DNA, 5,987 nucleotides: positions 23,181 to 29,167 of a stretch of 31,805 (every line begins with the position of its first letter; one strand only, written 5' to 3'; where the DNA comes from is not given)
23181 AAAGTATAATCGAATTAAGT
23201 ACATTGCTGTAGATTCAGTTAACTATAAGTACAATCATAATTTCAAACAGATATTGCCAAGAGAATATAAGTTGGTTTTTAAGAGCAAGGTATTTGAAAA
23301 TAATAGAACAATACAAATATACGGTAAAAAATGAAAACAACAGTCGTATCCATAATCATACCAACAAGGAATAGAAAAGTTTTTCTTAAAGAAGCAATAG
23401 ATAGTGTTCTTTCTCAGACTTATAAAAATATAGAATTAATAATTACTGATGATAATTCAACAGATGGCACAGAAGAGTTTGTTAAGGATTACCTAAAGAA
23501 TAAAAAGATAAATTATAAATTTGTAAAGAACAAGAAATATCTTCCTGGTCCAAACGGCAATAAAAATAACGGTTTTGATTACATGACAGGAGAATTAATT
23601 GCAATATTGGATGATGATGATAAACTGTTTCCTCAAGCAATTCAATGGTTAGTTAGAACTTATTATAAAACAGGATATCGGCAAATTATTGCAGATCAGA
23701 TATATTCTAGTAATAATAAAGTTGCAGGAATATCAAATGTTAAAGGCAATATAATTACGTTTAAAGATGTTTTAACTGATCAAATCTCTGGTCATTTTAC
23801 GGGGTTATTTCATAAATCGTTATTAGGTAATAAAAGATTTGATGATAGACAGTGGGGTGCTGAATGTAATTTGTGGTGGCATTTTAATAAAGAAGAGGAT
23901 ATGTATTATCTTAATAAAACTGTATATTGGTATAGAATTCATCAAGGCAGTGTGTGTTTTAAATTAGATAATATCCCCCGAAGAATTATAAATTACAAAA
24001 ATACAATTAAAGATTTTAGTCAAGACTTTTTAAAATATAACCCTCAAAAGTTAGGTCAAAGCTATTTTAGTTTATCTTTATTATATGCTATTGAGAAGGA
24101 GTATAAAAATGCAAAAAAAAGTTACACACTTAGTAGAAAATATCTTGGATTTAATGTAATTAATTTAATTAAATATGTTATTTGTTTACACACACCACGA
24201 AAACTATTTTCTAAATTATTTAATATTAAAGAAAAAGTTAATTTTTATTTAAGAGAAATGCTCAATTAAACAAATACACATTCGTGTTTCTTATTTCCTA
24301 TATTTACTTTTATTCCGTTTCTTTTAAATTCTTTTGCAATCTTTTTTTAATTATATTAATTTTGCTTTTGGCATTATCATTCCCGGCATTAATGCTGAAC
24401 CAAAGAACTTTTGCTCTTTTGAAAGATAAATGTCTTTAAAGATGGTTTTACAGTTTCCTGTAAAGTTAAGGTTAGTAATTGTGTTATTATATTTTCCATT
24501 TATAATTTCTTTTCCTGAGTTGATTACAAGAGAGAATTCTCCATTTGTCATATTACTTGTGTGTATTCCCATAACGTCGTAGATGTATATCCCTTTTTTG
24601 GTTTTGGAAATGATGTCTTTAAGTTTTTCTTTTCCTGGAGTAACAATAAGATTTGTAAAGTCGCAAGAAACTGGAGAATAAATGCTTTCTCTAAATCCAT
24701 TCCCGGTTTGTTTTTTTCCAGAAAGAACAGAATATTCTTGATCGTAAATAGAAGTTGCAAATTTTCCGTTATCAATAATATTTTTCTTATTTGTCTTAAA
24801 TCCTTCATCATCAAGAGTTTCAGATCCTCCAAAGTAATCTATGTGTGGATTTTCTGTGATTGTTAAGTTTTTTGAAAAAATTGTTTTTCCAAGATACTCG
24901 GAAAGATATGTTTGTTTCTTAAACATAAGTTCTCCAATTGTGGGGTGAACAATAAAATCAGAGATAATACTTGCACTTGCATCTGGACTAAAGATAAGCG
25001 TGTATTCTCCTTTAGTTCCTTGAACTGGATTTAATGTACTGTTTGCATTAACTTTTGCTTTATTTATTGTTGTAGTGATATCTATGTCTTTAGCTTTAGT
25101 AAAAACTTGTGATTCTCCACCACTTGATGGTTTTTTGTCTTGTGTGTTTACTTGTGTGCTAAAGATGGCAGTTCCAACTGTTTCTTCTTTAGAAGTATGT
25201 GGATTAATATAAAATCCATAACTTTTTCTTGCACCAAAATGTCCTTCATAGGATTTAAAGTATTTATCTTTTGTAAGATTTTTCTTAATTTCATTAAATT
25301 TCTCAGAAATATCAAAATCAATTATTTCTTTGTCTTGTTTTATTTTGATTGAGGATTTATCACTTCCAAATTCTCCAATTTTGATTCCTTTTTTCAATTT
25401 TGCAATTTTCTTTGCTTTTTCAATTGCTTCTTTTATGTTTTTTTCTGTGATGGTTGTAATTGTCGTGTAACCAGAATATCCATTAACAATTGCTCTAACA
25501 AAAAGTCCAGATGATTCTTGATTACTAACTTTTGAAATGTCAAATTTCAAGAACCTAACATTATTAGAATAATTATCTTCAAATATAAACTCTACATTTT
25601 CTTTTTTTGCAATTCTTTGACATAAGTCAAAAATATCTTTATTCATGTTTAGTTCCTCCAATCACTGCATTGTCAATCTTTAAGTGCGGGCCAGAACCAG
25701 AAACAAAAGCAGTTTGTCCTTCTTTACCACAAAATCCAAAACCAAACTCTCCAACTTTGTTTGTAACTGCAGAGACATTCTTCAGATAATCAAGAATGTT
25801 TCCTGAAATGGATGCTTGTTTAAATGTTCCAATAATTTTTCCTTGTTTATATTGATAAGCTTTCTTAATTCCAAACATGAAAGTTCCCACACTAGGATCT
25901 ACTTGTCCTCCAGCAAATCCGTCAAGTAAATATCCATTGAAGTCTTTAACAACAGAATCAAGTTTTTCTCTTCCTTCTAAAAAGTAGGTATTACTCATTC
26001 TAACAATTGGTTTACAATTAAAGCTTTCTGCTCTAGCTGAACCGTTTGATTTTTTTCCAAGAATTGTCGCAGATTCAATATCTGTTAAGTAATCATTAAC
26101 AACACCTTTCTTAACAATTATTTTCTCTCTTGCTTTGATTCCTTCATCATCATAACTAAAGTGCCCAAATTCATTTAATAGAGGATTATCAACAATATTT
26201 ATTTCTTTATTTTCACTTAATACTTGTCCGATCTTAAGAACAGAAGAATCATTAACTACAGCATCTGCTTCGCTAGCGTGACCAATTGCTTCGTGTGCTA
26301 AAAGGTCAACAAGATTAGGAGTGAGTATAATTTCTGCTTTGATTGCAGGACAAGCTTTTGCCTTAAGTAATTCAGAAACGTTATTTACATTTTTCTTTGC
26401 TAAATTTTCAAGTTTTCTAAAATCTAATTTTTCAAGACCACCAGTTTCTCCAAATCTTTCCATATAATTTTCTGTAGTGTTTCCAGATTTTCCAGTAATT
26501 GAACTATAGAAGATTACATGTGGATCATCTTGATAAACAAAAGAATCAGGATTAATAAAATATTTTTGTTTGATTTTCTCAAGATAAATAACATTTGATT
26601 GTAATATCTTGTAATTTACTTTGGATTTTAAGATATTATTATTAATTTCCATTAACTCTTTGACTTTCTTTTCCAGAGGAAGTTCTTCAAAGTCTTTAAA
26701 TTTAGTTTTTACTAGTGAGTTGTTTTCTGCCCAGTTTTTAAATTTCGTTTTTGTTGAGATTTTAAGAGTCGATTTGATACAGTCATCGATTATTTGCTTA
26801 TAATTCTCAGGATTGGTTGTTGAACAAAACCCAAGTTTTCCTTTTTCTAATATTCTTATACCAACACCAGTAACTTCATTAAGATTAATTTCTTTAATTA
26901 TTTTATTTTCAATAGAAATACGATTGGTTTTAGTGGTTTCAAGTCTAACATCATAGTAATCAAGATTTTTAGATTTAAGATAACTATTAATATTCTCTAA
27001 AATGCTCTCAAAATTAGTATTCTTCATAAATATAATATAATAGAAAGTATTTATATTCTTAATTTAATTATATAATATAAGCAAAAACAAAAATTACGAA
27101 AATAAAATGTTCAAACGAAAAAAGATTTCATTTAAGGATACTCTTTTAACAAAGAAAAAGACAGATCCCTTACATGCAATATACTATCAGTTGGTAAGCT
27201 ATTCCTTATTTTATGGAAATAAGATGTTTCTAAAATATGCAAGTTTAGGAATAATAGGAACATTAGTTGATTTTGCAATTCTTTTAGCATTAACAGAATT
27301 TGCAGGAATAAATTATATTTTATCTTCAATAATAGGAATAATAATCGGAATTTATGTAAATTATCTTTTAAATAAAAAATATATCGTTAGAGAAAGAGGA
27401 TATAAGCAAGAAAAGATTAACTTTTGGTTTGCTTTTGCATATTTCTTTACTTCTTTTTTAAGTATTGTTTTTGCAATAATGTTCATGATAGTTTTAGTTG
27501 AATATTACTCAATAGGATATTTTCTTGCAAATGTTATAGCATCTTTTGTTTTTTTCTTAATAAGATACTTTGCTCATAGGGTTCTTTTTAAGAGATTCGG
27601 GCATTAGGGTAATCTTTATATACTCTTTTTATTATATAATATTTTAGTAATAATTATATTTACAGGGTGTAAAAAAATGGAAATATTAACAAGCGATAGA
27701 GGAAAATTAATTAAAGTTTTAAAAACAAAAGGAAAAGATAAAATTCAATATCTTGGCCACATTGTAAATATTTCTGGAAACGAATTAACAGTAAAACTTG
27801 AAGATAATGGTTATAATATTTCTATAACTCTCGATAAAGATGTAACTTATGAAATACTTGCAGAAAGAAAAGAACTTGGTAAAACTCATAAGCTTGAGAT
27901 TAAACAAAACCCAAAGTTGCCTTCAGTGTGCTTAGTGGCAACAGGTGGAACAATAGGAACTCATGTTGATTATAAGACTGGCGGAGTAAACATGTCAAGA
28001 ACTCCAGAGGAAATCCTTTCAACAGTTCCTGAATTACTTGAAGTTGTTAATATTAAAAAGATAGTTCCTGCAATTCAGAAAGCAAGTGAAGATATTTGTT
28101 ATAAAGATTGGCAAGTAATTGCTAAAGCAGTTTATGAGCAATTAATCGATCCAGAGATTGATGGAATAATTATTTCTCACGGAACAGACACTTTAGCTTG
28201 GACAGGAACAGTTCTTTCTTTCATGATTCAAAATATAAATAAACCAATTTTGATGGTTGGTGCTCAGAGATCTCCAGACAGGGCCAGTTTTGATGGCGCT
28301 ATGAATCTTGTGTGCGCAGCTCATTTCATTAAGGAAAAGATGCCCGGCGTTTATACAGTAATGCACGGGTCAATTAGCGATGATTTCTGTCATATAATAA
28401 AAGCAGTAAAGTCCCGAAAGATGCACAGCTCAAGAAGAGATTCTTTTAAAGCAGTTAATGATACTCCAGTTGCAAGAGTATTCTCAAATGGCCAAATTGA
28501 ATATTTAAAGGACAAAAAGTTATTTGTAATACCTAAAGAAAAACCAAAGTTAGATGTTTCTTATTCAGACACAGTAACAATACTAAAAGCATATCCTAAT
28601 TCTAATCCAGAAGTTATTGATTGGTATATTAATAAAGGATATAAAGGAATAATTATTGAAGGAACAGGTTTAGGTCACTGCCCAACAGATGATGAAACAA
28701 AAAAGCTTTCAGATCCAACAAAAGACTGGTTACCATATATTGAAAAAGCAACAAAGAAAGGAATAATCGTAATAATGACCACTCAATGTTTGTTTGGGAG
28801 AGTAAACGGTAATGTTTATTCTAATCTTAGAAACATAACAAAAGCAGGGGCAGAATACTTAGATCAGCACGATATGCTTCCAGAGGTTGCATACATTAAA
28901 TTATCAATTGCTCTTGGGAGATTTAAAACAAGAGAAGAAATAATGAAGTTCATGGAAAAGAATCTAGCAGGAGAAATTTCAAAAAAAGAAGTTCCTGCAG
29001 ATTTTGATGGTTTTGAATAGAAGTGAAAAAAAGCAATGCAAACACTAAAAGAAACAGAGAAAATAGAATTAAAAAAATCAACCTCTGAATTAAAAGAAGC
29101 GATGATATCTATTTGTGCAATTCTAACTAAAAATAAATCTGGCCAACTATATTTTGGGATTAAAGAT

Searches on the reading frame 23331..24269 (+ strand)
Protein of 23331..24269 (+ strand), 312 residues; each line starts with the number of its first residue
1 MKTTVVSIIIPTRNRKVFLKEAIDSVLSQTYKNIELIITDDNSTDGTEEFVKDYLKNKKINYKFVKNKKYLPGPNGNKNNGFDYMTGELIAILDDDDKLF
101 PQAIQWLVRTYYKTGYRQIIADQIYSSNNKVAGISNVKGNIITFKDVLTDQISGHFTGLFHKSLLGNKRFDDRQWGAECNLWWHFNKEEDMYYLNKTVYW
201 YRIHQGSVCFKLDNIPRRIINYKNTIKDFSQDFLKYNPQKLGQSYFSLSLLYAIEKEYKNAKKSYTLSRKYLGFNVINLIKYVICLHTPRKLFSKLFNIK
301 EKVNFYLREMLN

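Call 6: search_protein_families(library=pfam, proteins=[window:23331-24269:+], max_evalue=0.01)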
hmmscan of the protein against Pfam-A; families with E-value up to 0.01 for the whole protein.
window:23331-24269:+ (312 aa): 3 families
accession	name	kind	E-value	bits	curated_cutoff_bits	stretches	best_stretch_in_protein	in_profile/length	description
PF00535.33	Glycos_transf_2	-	1.7e-30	106.6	23.3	1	7-129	1-121/168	Glycosyl transferase family 2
PF13641.12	Glyco_tranf_2_3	-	3.4e-08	34.2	27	1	6-112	3-112/230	Glycosyltransferase like family 2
PF10111.15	Glyco_tranf_2_2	-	1.2e-07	32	27.3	1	7-100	1-95/276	Glycosyltransferase like family 2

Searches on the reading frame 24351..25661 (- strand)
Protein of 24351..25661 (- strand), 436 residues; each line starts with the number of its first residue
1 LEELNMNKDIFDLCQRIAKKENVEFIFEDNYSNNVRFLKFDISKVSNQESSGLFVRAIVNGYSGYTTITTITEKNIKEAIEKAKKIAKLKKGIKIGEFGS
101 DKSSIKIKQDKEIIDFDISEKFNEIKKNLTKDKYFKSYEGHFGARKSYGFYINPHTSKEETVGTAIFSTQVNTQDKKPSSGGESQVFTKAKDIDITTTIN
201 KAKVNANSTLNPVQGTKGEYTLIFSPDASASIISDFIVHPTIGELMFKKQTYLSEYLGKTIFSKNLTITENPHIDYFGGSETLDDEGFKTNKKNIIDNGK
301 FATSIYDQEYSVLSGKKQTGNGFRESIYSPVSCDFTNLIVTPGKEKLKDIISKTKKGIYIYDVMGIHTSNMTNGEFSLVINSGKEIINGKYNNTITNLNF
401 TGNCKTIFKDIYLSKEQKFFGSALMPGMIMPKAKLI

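Call 6: search_protein_families(library=pfam, proteins=[window:24351-25661:-], max_evalue=0.01)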
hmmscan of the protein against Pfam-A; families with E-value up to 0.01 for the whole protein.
window:24351-25661:- (436 aa): 2 families
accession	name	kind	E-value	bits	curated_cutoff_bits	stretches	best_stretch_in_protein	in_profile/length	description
PF19289.4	PmbA_TldD_3rd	-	2.9e-51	174.2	22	1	218-433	2-216/220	PmbA/TldA metallopeptidase C-terminal domain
PF01523.21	PmbA_TldD_1st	-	6.3e-12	45.9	20.9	1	23-87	1-65/65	PmbA/TldA metallopeptidase domain 1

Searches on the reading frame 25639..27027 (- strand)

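Call 6: search_protein_families(library=pfam, proteins=[window:25639-27027:-], max_evalue=0.01)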
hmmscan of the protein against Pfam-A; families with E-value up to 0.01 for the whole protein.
window:25639-27027:- (462 aa): 3 families
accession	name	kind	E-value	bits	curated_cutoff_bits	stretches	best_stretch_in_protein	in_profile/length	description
PF19289.4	PmbA_TldD_3rd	-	2.4e-49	167.9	22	1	231-458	4-220/220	PmbA/TldA metallopeptidase C-terminal domain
PF01523.21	PmbA_TldD_1st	-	1.5e-11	44.7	20.9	1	25-86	1-60/65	PmbA/TldA metallopeptidase domain 1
PF19290.4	PmbA_TldD_2nd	-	0.0044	17.9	20.9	0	112-217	2-105/109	PmbA/TldA metallopeptidase central domain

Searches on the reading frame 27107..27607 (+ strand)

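Call 6: search_protein_families(library=pfam, proteins=[window:27107-27607:+], max_evalue=0.01)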
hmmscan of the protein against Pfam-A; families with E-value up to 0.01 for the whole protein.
window:27107-27607:+ (166 aa): 1 family
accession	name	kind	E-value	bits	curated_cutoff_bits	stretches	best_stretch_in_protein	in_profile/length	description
PF04138.20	GtrA_DPMS_TM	-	1.8e-17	64.1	26.1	1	43-160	1-115/117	GtrA/DPMS, transmembrane domain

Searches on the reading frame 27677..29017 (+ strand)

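Call 45: search_protein_families(library=pfam, proteins=[window:27677-29017:+], max_evalue=0.1)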
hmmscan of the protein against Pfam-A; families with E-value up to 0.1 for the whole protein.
window:27677-29017:+ (447 aa): 2 families
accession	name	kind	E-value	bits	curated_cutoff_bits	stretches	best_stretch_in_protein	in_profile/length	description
PF00710.25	Asparaginase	-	3.3e-49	167.5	22.5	1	84-279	2-190/193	Asparaginase, N-terminal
PF17763.6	Asparaginase_C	-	1.5e-26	93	34.6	1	300-426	2-114/114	Glutaminase/Asparaginase C-terminal domain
